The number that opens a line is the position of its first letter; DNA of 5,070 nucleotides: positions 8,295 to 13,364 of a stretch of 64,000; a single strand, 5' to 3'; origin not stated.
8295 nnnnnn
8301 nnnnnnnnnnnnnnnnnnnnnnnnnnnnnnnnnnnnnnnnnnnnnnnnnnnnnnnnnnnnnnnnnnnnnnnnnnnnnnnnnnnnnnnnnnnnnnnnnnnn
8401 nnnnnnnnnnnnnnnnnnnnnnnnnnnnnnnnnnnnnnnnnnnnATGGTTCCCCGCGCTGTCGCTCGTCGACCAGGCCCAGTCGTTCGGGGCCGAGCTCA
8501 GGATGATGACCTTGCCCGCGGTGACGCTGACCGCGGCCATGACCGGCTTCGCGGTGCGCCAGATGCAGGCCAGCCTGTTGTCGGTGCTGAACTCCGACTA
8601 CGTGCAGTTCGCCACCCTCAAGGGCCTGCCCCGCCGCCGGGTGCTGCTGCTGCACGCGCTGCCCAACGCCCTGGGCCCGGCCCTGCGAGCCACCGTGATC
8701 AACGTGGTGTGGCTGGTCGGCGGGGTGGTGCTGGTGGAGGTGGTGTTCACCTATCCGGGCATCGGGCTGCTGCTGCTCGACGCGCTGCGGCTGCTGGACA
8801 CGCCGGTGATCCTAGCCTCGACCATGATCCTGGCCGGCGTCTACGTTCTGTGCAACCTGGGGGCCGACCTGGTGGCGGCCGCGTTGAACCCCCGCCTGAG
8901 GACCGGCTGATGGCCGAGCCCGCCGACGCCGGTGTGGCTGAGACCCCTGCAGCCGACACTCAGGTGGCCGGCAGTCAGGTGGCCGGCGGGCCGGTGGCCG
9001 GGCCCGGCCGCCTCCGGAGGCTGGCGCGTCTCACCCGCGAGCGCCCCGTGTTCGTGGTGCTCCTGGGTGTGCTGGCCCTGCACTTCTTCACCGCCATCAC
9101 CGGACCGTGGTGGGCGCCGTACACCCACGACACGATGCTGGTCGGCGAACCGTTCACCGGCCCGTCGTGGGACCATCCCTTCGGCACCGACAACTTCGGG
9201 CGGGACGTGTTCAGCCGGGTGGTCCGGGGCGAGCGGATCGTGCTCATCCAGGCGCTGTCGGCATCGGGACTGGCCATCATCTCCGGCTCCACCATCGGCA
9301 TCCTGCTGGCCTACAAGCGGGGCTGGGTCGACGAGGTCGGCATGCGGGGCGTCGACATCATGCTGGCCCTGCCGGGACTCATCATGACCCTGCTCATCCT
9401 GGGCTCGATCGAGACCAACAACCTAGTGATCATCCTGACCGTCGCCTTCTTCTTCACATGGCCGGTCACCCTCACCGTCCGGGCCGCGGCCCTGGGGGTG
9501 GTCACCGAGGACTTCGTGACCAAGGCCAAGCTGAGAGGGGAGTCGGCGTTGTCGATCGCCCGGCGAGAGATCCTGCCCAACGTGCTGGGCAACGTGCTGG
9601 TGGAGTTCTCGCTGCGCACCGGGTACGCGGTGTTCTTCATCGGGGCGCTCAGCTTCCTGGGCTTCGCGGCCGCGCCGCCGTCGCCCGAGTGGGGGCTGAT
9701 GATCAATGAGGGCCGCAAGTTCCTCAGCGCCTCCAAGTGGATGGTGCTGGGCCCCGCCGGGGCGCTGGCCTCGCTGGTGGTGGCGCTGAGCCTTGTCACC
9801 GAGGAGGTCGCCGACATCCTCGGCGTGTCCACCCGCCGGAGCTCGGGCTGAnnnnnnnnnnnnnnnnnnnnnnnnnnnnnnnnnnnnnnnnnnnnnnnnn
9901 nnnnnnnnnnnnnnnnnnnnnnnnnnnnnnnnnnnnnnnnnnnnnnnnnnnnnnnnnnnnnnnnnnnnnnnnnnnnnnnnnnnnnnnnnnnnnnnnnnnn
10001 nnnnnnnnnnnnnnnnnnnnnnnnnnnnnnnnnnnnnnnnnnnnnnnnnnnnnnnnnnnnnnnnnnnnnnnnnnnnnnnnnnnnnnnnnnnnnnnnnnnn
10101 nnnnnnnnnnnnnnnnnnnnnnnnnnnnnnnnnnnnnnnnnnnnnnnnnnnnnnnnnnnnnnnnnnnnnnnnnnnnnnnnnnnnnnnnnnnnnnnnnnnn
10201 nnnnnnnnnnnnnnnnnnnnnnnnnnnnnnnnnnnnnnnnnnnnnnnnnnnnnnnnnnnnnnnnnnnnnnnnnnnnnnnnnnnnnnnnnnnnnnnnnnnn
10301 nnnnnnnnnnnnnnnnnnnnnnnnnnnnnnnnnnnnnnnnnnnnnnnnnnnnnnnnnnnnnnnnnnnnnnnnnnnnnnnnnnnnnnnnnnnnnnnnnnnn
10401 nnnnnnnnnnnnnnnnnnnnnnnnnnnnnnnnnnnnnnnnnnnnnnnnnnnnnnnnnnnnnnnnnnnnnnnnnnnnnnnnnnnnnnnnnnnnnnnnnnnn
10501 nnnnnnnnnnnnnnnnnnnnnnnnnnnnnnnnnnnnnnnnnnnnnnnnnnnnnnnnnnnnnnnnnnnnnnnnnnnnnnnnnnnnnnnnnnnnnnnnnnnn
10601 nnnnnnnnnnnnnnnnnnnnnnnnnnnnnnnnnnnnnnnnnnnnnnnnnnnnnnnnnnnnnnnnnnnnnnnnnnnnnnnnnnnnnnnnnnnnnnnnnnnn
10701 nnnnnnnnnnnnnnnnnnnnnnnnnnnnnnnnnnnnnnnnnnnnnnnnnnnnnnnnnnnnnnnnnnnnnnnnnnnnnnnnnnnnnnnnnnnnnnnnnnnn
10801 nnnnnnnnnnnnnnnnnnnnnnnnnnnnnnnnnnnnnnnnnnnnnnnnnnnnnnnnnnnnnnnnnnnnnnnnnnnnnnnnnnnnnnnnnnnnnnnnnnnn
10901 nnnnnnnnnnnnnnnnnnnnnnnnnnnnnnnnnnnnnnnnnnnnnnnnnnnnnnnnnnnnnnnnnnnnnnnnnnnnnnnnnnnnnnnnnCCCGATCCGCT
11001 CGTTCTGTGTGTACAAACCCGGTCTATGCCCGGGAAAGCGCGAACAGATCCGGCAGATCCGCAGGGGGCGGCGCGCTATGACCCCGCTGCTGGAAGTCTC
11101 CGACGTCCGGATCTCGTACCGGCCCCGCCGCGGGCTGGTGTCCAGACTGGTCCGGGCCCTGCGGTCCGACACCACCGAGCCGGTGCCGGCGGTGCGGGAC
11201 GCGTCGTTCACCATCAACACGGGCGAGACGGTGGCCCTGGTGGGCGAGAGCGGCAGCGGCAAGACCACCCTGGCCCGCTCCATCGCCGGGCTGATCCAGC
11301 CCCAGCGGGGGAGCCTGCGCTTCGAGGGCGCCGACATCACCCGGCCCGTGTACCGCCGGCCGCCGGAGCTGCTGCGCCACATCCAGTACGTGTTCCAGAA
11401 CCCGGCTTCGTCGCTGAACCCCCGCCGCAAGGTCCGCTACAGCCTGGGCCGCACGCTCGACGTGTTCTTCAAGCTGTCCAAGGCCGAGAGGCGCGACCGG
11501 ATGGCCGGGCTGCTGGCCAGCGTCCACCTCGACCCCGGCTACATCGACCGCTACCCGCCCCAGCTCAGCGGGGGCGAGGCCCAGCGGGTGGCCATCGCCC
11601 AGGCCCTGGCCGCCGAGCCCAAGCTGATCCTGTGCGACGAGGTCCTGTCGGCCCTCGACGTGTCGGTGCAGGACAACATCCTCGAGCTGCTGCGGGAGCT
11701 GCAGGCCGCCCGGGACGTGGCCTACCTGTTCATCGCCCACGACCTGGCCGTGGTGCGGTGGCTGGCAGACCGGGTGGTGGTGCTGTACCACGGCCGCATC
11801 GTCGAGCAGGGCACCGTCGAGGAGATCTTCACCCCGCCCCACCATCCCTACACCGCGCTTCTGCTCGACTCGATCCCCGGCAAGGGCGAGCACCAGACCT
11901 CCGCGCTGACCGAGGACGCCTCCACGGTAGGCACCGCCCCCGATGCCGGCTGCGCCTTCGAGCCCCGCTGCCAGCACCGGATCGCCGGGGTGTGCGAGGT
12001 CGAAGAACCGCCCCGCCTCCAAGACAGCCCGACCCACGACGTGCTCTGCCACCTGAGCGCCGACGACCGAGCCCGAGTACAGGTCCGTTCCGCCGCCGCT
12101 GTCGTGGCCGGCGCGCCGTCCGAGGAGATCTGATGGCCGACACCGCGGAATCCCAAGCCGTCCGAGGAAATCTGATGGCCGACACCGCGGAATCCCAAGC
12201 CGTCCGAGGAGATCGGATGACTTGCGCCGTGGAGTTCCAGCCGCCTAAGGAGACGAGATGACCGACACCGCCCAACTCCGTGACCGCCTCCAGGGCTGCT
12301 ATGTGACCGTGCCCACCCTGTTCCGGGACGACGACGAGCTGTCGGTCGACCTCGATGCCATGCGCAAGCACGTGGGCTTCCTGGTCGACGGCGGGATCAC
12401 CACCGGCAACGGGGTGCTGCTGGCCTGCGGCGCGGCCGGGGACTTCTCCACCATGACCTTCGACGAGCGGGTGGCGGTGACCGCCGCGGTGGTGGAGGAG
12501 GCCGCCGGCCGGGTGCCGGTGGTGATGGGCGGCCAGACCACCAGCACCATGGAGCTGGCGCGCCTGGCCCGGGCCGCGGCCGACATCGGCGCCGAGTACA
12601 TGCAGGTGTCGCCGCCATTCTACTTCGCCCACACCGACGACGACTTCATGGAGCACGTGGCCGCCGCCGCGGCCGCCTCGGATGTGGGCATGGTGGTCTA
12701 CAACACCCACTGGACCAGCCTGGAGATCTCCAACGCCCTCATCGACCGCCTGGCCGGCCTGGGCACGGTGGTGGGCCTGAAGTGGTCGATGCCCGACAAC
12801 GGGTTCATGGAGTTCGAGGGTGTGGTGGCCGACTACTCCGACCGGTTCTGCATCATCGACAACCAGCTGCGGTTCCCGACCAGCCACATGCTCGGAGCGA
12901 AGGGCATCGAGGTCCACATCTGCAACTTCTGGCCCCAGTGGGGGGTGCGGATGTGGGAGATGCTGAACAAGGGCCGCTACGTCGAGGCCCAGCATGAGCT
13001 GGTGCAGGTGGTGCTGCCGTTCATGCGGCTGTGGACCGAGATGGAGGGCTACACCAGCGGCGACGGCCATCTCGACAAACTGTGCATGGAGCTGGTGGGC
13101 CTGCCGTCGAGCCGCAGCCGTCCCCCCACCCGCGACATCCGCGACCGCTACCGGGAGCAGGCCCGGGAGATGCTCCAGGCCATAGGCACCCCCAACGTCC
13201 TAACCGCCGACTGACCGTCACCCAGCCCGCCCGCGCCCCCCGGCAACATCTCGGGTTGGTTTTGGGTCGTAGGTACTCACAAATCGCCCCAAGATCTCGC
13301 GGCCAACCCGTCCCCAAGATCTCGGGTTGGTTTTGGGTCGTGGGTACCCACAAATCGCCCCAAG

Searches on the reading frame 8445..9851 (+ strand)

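Call 16: search_protein_families(library=pfam, proteins=[window:8445-9851:+])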
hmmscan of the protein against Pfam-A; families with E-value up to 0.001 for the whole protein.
window:8445-9851:+ (468 aa): 1 family
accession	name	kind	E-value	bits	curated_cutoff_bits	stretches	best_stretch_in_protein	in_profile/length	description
PF00528.27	BPD_transp_1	-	1.4e-21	77.5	26.4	1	281-459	1-178/184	Binding-protein-dependent transport system inner membrane component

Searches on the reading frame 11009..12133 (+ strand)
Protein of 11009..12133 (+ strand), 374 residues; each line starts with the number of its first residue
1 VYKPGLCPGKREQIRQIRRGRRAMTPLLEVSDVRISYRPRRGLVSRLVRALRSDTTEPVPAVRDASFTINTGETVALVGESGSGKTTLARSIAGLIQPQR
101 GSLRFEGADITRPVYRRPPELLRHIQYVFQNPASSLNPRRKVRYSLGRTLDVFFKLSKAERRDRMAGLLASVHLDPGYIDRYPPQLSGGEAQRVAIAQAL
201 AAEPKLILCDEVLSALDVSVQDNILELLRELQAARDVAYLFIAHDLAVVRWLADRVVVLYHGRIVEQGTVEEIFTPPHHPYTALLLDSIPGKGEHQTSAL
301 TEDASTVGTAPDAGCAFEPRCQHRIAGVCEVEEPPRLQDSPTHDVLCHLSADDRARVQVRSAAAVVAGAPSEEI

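Call 16: search_protein_families(library=pfam, proteins=[window:11009-12133:+])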
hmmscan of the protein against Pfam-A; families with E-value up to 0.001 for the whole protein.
window:11009-12133:+ (374 aa): 7 families
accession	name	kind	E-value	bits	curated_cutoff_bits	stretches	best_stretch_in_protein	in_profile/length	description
PF00005.33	ABC_tran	-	1.3e-32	113.7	25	1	63-212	2-135/137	ABC transporter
PF08352.17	oligo_HPY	-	1e-13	51.9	27.1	1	265-326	1-63/65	Oligopeptide/dipeptide transporter, C-terminal region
PF13401.12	AAA_22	-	2.6e-06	28.2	27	1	74-241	7-120/130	AAA domain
PF02463.25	SMC_N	-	3.2e-06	27.2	40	1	74-245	26-198/220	RecF/RecN/SMC N terminal domain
PF13304.12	AAA_21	-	0.00013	22.6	27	0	76-112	3-42/304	AAA domain, putative AbiEii toxin, Type IV TA system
PF05729.18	NACHT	-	0.00027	21.2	26.7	1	74-97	2-25/167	NACHT domain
PF13555.12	AAA_29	-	0.00093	19.3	27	0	66-105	16-54/61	P-loop containing region of AAA domain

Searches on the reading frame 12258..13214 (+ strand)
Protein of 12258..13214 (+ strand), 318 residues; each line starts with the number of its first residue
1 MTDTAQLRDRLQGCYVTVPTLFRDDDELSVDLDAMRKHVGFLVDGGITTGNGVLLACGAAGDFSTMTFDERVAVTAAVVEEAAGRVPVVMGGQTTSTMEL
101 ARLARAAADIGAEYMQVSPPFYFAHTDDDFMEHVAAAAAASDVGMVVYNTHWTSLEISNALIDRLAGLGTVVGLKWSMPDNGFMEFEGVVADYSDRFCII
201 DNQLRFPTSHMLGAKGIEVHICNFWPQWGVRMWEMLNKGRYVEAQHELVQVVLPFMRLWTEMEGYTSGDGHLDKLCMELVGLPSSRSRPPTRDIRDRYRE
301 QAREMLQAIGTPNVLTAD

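Call 16: search_protein_families(library=pfam, proteins=[window:12258-13214:+])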
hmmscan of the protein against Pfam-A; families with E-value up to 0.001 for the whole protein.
window:12258-13214:+ (318 aa): 1 family
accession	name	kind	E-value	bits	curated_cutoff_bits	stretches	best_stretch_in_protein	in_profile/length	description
PF00701.28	DHDPS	-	2e-28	99.4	22.1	1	15-308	6-288/289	Dihydrodipicolinate synthetase family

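Call 38: find_encoding_contigs(protein=window:12258-13214:+, flank=10000, max_places=10)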
Protein window:12258-13214:+ (318 aa): no gene with exactly this product is on record in the collection.

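Call 50: find_related_loci(query=window:12258-13214:+, collection=metagenome_contigs, flank=10000)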
Query window:12258-13214:+ (318 aa) in metagenome_contigs; peptide patterns used: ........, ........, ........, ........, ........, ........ (x = any residue, [..] = any of these).
177 stretches matched a pattern; 120 encode a relative of the query (tblastn E <= 1e-3); the best 80 are kept; 80 distinct loci.
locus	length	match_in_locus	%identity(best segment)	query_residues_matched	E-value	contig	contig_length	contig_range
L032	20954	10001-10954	92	1-318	0e+0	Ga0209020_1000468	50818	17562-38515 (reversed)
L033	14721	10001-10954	92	1-318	0e+0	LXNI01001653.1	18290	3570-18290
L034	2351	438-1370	78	7-317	1e-177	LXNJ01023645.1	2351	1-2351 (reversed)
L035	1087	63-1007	65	3-317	7e-164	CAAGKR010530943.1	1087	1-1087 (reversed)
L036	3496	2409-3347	68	3-318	2e-149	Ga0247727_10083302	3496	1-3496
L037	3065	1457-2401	62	3-317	4e-149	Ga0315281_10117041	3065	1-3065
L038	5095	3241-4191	63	1-317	1e-143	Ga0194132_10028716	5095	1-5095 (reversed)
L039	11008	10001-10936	65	3-315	1e-140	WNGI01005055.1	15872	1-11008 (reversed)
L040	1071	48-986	63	6-318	4e-156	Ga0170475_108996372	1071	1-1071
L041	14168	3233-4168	65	3-315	7e-141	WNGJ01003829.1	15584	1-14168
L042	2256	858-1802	63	3-317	7e-150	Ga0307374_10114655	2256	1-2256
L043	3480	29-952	63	8-315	2e-145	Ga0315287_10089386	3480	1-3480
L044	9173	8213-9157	66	2-317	3e-140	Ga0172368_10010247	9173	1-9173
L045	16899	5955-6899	66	2-317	3e-140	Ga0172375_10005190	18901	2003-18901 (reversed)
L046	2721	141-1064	63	8-315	1e-147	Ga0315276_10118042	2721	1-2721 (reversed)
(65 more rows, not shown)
